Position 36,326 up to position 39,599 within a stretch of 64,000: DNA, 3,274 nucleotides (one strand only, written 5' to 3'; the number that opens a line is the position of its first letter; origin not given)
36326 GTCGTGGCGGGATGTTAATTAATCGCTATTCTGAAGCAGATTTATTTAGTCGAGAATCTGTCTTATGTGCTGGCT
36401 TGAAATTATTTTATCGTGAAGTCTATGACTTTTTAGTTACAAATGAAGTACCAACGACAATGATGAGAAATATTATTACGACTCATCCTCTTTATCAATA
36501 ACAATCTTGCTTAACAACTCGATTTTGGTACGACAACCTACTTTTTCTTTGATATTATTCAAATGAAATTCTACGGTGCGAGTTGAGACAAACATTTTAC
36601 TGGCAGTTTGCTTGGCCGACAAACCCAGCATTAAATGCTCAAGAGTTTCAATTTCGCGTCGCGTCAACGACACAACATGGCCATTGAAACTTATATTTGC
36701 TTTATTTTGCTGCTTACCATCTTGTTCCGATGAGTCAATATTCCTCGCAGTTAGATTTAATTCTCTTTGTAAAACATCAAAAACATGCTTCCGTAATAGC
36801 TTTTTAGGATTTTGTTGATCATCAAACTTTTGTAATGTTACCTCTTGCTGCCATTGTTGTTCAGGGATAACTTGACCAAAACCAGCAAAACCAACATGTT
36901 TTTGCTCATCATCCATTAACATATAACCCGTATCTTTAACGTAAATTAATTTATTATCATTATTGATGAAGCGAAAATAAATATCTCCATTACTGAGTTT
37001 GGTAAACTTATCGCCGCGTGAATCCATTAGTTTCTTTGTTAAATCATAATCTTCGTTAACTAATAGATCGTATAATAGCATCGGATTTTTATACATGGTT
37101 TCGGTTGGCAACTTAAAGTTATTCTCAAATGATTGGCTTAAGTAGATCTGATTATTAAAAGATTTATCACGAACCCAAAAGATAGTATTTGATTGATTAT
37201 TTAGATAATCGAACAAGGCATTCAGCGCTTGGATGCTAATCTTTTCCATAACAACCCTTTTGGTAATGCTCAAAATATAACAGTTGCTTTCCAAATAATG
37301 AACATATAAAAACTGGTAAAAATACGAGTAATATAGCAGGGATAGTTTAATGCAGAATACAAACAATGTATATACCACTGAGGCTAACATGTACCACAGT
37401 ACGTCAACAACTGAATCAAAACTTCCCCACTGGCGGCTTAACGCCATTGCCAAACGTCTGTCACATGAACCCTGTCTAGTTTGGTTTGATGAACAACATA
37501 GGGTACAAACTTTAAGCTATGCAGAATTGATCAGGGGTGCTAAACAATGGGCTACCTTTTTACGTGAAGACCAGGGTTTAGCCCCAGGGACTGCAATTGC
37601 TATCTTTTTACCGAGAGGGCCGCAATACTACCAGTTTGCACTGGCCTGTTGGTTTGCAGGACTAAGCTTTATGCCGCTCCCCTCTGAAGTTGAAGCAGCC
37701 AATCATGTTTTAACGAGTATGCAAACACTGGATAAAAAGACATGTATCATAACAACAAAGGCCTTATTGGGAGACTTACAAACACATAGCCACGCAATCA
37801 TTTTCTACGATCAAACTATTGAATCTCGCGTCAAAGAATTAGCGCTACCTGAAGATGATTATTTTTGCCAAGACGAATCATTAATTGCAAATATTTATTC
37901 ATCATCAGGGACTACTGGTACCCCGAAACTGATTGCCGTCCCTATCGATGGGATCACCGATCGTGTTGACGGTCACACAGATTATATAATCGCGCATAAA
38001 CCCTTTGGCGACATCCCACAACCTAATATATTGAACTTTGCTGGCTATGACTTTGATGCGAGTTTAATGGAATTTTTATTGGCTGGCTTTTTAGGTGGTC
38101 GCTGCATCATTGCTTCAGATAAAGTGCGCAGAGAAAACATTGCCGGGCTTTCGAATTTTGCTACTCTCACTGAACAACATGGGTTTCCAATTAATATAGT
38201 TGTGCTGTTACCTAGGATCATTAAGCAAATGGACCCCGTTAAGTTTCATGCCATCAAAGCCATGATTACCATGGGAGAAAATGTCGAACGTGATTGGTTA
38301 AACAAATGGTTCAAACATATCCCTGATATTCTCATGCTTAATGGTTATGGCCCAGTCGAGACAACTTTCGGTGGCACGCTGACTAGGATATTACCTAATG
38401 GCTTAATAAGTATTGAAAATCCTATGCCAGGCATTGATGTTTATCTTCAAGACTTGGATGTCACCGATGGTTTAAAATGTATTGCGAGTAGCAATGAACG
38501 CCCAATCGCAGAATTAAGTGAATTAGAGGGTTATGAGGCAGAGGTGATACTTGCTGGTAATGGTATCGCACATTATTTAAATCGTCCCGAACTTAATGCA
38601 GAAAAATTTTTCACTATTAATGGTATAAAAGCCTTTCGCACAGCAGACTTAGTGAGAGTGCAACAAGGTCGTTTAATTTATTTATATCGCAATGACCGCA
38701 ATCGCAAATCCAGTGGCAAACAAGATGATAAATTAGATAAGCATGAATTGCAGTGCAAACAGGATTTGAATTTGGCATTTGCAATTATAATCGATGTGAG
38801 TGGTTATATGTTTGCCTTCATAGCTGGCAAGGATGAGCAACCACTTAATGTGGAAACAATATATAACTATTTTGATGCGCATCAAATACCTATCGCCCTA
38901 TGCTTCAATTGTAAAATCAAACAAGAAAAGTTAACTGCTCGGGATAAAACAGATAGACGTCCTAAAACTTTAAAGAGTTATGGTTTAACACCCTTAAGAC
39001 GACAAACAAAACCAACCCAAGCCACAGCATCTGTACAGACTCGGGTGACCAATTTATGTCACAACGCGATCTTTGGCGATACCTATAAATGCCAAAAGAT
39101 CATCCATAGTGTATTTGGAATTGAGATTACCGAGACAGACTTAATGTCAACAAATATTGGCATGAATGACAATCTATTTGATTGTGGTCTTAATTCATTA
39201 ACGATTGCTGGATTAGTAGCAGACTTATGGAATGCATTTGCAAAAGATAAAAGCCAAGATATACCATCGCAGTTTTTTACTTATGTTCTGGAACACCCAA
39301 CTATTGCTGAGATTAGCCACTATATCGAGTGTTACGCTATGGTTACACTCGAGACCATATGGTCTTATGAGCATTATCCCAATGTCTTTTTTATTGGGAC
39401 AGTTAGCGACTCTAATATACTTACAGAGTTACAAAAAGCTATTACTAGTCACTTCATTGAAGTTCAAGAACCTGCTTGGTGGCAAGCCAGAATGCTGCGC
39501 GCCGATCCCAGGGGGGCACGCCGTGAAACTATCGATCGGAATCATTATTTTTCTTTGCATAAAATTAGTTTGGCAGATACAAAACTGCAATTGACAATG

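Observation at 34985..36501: Candidate novel RiPP: 85-aa peptide with four aromatic-x-Lys triplets (including darobactin-like WSKS) next to a radical SAM/SPASM-like enzyme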

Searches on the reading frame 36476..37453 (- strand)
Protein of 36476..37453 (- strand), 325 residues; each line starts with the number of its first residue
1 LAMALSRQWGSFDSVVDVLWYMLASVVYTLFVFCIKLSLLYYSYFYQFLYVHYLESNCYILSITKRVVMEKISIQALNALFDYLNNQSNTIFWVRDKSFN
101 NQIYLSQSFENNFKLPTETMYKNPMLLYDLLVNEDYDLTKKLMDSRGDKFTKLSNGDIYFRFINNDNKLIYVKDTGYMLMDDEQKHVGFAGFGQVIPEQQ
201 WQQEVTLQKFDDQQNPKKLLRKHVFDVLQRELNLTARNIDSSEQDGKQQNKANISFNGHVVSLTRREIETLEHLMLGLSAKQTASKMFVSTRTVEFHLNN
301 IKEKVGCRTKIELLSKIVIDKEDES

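Call 3: search_protein_families(library=ncbifam, proteins=[window:36476-37453:-], max_evalue=0.01)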
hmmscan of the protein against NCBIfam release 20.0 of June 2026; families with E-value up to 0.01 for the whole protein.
window:36476-37453:- (325 aa): 21 families
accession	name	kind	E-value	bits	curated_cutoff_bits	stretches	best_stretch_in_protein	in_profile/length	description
NF038181.1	reg_ATPase_IniR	equivalog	6.7e-08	31.3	750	1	230-316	731-820/827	isoniazid response ATPase/transcriptional regulator IniR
NF047785.1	respo_reg_MadR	equivalog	7.8e-08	31.9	300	1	261-312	147-198/209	MadR family response regulator transcription factor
NF052445.1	RespRegMctR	equivalog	9.4e-08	31.7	300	1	260-321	142-202/205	two-component system response regulator MctR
NF052366.1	photon_PedR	equivalog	1.3e-07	31.7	120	1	262-314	2-54/74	photosynthetic electron transport-dependent transcriptional regulator PedR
NF007708.0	PRK10403.1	equivalog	1.7e-07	30.9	343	1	261-311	152-202/215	nitrate/nitrite response regulator protein NarP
NF007403.0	PRK09935.1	equivalog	9.1e-07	28.7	271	1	257-315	144-202/210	fimbria biosynthesis transcriptional regulator FimZ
NF007505.1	PRK10100.1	equivalog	2.2e-06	27.5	250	1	257-308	139-190/204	biofilm master transcriptional regulator CsgD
NF007419.0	PRK09958.1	equivalog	3.5e-06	26.7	251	1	256-315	137-196/204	acid-sensing system DNA-binding response regulator EvgA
TIGR03541.1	reg_near_HchA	equivalog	1.1e-05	25.1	215.6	1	251-312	160-221/232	PA1136 family autoinducer-binding transcriptional regulator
NF040749.1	tetrathio_RR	equivalog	1.2e-05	25.2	290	1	225-316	95-187/191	tetrathionate respiration response regulator TtrR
NF006900.1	PRK09390.1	equivalog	3.1e-05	23.6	255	1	237-313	118-193/203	response regulator FixJ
NF007685.0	PRK10360.1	equivalog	5.8e-05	23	258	1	261-317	136-192/196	response regulator transcription factor UhpA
NF047608.1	LIC13292_fam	subfamily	0.00018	21.7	200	1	262-315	102-155/166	LIC13292 family transcriptional regulator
NF007935.0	PRK10651.1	equivalog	0.00019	20.7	250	1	258-313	151-206/216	two-component system response regulator NarL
NF011940.0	PRK15411.1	equivalog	0.00036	20.4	162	1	247-310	122-185/207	transcriptional regulator RcsA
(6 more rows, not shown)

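Call 4: search_protein_families(library=pfam, proteins=[window:36476-37453:-], max_evalue=0.01)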
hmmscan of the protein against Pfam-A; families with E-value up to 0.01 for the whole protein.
window:36476-37453:- (325 aa): 4 families
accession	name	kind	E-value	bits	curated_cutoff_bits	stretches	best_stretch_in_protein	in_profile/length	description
PF00196.25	GerE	-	3.1e-13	49.6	23.5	1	262-313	2-53/57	Bacterial regulatory proteins, luxR family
PF00989.32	PAS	-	0.0015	18.9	22.6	0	87-196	9-113/113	PAS fold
PF13556.12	HTH_30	-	0.0066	16.7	27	0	269-307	3-42/59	PucR C-terminal helix-turn-helix domain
PF08447.18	PAS_3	-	0.0069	17.1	25.6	0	102-191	1-87/89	PAS fold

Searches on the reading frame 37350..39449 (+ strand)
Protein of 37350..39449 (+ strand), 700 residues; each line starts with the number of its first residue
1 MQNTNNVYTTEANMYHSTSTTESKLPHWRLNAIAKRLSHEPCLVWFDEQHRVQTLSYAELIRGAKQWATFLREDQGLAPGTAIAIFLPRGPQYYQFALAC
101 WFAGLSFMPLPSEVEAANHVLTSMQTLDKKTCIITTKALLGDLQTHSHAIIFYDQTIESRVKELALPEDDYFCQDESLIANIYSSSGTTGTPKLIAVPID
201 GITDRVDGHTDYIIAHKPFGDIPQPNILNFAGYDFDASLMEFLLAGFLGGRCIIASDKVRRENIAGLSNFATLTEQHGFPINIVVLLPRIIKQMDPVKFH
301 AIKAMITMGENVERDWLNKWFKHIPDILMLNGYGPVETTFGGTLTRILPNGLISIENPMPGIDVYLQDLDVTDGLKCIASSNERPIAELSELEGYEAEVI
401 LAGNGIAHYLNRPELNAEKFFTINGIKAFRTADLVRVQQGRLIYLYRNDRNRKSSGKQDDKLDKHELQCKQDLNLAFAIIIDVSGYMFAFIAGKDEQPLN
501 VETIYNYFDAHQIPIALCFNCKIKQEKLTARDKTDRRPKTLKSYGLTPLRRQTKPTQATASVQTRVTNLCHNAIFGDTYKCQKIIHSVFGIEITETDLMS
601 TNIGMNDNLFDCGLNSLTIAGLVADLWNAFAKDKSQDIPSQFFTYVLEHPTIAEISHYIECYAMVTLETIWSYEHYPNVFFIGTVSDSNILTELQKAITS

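Call 71: search_protein_families(library=ncbifam, proteins=[window:37350-39449:+], max_evalue=0.00001)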
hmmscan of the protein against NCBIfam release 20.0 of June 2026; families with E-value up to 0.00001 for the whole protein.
window:37350-39449:+ (700 aa): 16 families
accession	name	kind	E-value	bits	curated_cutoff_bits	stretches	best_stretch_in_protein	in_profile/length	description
TIGR01733.1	AA-adenyl-dom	subfamily_domain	1.2e-42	146.2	317.4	1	56-456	1-386/409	amino acid adenylation domain-containing protein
NF003417.0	PRK04813.1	subfamily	5.1e-24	84.7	476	1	49-454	23-404/505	D-alanine--poly(phosphoribitol) ligase subunit DltA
NF038078.1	NRPS_MxcG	equivalog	8.9e-24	82.9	2300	1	31-463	460-876/1442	myxochelin non-ribosomal peptide synthetase MxcG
TIGR01734.1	D-ala-DACP-lig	equivalog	1.3e-22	80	559.85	1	31-450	4-399/504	D-alanine--poly(phosphoribitol) ligase subunit DltA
NF047350.1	aureusi_NRPS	equivalog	2.3e-20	71.2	2500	2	28-367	1438-1749/2373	aureusimine non-ribosomal peptide synthetase AusA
NF004282.0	PRK05691.1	subfamily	2e-19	67.3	4090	1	24-456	1131-1535/4334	non-ribosomal peptide synthase/polyketide synthase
NF041803.1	NRPS_SolG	exception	2.2e-16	58.6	2200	1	53-456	585-975/1163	solanimycin non-ribosomal peptide synthetase SolG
NF006181.0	PRK08314.1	subfamily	2e-09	36.3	705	0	394-440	396-443/563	long-chain-fatty-acid--CoA ligase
TIGR03089.2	TIGR03089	equivalog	5.9e-09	36.2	85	1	31-131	4-104/230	TIGR03089 family protein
NF047394.1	AcylCoAsynMbcS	equivalog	1.8e-08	33.4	850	1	41-145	28-129/525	acyl-CoA synthetase MbcS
NF038344.1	bile_CoA_BaiB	exception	6.2e-08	31.4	650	1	22-200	14-180/504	bile acid--CoA ligase BaiB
NF004837.0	PRK06187.1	subfamily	4.4e-07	28.5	476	1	47-366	29-357/531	long-chain-fatty-acid--CoA ligase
NF004716.0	PRK06060.1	equivalog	7.6e-07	27.7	1228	1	59-338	35-298/705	p-hydroxybenzoic acid--AMP ligase FadD22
NF003313.0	PRK04319.1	equivalog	2.1e-06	26.3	729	1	37-146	58-163/574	acetate--CoA ligase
NF052269.1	Staph_lig_FadD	equivalog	6.3e-06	24.8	650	0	50-338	23-301/499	long-chain-fatty-acid--CoA ligase FadD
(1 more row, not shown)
